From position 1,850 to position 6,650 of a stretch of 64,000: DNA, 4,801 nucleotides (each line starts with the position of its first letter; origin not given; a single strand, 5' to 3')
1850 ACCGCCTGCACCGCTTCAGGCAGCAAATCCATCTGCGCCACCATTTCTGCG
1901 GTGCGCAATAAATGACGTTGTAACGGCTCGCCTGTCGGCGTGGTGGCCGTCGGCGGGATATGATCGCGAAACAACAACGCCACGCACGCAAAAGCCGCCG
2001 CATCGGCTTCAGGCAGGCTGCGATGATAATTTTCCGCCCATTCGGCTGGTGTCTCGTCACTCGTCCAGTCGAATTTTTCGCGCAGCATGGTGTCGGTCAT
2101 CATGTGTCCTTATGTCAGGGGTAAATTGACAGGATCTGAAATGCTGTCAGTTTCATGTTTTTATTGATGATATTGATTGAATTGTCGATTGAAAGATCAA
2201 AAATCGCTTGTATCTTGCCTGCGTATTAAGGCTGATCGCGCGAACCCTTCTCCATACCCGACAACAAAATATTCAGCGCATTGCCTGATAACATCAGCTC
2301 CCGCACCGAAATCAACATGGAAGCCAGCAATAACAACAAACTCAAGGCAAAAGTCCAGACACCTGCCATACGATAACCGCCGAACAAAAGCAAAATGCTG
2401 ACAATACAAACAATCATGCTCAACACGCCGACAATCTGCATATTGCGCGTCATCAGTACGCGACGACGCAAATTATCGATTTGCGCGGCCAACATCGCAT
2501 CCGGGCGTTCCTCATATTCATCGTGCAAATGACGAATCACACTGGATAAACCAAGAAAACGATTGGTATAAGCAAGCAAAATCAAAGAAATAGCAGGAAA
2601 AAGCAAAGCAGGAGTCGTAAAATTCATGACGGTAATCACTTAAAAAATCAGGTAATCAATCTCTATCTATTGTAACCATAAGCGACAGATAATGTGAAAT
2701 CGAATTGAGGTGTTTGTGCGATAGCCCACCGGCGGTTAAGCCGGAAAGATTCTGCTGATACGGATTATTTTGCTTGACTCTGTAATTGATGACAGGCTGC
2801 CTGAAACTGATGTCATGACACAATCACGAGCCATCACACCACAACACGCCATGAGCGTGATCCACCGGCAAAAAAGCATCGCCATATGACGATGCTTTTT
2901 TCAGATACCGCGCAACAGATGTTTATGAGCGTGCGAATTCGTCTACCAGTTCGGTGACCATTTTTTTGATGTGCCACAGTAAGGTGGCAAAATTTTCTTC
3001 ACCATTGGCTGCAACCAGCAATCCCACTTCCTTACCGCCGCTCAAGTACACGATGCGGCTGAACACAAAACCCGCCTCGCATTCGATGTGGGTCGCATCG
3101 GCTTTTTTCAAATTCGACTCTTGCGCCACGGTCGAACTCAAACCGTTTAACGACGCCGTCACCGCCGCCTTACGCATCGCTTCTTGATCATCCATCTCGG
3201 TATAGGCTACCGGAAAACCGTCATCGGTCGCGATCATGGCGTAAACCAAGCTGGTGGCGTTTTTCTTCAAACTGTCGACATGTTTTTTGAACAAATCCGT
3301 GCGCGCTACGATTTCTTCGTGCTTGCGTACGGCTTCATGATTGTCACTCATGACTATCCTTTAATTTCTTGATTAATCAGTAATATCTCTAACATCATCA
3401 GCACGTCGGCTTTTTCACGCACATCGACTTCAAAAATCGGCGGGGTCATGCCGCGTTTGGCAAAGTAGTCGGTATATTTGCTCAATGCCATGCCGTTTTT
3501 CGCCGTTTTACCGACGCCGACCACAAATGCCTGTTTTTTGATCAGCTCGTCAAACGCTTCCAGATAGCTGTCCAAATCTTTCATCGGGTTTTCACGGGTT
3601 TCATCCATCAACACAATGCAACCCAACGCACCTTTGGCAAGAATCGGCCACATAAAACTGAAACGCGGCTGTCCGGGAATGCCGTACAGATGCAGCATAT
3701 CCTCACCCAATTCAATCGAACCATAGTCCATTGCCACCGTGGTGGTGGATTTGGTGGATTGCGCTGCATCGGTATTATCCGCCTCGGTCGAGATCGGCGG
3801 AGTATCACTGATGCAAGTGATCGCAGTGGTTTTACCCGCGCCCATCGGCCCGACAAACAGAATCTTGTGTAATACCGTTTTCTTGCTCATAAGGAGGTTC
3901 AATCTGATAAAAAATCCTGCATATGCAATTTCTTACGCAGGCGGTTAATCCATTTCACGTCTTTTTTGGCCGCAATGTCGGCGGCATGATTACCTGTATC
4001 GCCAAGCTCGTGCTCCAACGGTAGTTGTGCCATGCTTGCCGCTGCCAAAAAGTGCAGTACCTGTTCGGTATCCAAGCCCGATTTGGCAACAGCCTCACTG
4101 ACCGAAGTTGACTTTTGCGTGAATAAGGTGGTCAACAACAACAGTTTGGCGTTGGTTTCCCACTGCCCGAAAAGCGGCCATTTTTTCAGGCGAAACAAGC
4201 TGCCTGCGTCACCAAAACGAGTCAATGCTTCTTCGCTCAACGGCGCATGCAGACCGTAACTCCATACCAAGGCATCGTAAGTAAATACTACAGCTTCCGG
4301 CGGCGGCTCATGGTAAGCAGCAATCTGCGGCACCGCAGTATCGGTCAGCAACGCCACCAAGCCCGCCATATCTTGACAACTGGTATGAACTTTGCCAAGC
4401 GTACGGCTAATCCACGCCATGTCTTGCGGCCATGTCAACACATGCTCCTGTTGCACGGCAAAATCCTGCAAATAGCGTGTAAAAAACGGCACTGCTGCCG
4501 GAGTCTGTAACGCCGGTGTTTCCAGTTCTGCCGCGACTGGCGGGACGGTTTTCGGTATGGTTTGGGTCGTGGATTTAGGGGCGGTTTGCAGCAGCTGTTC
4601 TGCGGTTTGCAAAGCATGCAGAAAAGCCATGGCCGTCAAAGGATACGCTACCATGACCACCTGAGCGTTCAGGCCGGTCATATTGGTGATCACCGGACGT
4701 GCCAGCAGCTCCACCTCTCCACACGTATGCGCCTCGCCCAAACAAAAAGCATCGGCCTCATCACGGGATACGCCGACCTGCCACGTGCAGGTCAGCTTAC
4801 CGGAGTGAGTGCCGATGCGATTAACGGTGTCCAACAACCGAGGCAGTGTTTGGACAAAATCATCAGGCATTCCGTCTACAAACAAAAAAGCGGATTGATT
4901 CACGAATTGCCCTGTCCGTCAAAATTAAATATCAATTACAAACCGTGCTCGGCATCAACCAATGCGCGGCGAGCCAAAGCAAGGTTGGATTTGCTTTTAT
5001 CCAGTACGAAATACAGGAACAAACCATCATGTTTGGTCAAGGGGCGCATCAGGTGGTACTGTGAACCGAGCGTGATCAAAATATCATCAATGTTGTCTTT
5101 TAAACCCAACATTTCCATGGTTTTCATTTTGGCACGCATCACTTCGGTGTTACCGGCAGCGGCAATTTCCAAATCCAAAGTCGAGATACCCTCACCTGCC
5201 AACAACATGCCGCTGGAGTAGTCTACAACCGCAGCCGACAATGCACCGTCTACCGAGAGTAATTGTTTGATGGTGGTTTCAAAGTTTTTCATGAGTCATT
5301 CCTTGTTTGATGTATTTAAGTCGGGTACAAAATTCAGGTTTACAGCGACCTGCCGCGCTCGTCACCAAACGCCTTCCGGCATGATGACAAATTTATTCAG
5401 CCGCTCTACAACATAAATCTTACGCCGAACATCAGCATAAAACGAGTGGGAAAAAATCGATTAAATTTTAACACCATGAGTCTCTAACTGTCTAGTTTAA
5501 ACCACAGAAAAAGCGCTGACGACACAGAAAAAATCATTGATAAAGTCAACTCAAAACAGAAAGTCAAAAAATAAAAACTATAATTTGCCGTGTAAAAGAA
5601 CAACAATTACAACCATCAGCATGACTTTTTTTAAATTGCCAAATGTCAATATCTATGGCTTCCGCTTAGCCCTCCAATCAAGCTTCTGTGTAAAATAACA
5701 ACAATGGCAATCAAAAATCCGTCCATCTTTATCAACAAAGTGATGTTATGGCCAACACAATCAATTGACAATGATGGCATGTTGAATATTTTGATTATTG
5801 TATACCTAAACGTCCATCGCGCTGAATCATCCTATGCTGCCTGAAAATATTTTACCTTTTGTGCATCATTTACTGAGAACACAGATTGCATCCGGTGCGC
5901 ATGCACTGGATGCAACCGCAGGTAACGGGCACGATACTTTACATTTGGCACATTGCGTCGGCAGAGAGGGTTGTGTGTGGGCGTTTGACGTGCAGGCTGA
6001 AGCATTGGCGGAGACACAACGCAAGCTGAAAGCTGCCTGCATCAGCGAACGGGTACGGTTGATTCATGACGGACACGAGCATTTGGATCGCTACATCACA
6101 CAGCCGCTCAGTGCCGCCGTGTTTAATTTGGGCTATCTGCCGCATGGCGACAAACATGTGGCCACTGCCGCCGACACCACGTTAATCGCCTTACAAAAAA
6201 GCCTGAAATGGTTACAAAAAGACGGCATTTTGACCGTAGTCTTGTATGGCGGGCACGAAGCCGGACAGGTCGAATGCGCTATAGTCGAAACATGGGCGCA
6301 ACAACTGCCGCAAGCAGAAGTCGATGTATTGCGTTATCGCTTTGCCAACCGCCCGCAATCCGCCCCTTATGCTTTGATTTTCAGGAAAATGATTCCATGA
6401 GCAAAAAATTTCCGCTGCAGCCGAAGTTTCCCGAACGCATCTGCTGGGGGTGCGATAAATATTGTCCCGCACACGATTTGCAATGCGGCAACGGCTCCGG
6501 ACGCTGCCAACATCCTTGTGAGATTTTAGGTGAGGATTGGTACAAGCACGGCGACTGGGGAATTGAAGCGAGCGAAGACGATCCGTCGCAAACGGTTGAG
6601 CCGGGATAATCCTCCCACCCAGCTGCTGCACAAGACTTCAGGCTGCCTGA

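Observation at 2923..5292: Kinase-less Roadblock / unknown / small-GTPase / Roadblock operon (MglA-MglB- or conservon-like) in a Neisseriaceae chromosome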

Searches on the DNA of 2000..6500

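Call 59: search_rna_families(source=window, start=2000, end=6500, threshold=evalue, max_evalue=1)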
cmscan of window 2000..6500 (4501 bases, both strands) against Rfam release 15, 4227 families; matches with E-value up to 1: 0.
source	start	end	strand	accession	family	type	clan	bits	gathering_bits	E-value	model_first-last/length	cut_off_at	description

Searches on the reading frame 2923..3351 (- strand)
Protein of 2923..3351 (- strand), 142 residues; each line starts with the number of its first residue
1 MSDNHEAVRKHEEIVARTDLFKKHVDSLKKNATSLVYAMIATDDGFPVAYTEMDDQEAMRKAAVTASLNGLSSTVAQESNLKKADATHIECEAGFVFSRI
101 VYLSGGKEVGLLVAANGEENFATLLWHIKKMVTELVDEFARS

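Call 3: search_protein_families(library=pfam, proteins=[window:2923-3351:-], max_evalue=1)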
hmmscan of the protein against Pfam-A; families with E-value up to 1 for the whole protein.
window:2923-3351:- (142 aa): 1 family
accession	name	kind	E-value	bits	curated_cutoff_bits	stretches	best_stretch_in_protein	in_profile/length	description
PF03259.23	Robl_LC7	-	3.1e-06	27.3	23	1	27-97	7-77/91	Roadblock/LC7 domain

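Call 4: search_protein_families(library=ncbifam, proteins=[window:2923-3351:-], max_evalue=1)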
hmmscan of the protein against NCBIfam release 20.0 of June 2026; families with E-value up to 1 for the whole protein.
window:2923-3351:- (142 aa): 0 families

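Call 5: search_protein_families(library=padloc, proteins=[window:2923-3351:-], max_evalue=1)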
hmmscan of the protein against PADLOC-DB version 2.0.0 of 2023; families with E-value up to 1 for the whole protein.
window:2923-3351:- (142 aa): 0 families

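Call 48: search_solved_structures(query=window:2923-3351:-, max_evalue=10)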
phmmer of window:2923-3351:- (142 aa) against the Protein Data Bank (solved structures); distinct sequences matched with E-value up to 10: 2.
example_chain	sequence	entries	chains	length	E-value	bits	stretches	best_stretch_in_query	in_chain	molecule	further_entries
9hef_A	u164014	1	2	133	0.13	15.6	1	30-107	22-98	Serine protease inhibitor Rv3364c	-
3f2b_A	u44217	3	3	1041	1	12.7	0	20-54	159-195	DNA-directed DNA polymerase III alpha chain | GEOBACILLUS KAUSTOPHILUS DNA POLC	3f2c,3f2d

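Call 89: search_solved_structures(query=A7, max_evalue=0.01)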
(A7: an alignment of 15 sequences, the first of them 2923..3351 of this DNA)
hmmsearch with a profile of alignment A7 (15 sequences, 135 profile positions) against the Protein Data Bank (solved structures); distinct sequences matched with E-value up to 0.01: 19.
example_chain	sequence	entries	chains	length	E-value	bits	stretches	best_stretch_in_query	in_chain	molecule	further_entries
7f8m_A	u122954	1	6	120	2.2e-22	82.3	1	27-134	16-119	Robl_LC7 domain-containing protein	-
9jue_D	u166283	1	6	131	3.1e-20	75.3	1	9-134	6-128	Roadblock/LC7 domain protein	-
3leq_A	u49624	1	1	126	3.6e-13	52.5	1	18-133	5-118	uncharacterized protein cvnB5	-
9hef_A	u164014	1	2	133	6.7e-10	41.9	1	22-125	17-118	Serine protease inhibitor Rv3364c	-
7f8f_A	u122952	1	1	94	1.7e-09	40.5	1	26-107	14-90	Robl_LC7 domain-containing protein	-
7yh1_D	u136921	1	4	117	7.3e-09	38.5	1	26-131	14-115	Roadblock/LC7 domain protein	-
3cpt_B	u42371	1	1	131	0.0004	23.2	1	27-132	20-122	Mitogen-activated protein-binding protein-interacting protein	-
5yk3_B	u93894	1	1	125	0.00089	22.1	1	27-132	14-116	Ragulator complex protein LAMTOR2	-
5y3a_B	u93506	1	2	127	0.0011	21.8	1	27-132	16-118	Ragulator complex protein LAMTOR2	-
6b9x_B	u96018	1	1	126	0.0011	21.8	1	27-132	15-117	Ragulator complex protein LAMTOR2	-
6nzd_B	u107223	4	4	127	0.0011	21.8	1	27-132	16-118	Ragulator complex protein LAMTOR2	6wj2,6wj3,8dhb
5x6u_B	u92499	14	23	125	0.0011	21.8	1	27-132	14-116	Ragulator complex protein LAMTOR2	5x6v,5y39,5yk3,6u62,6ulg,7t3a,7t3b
6ehp_B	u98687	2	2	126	0.0011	21.8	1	27-132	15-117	Ragulator complex protein LAMTOR2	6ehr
1sko_B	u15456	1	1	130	0.0011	21.7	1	27-132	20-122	Late endosomal/lysosomal Mp1 interacting protein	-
2zl1_B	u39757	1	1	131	0.0012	21.7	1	27-132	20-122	Mitogen-activated protein-binding protein-interacting protein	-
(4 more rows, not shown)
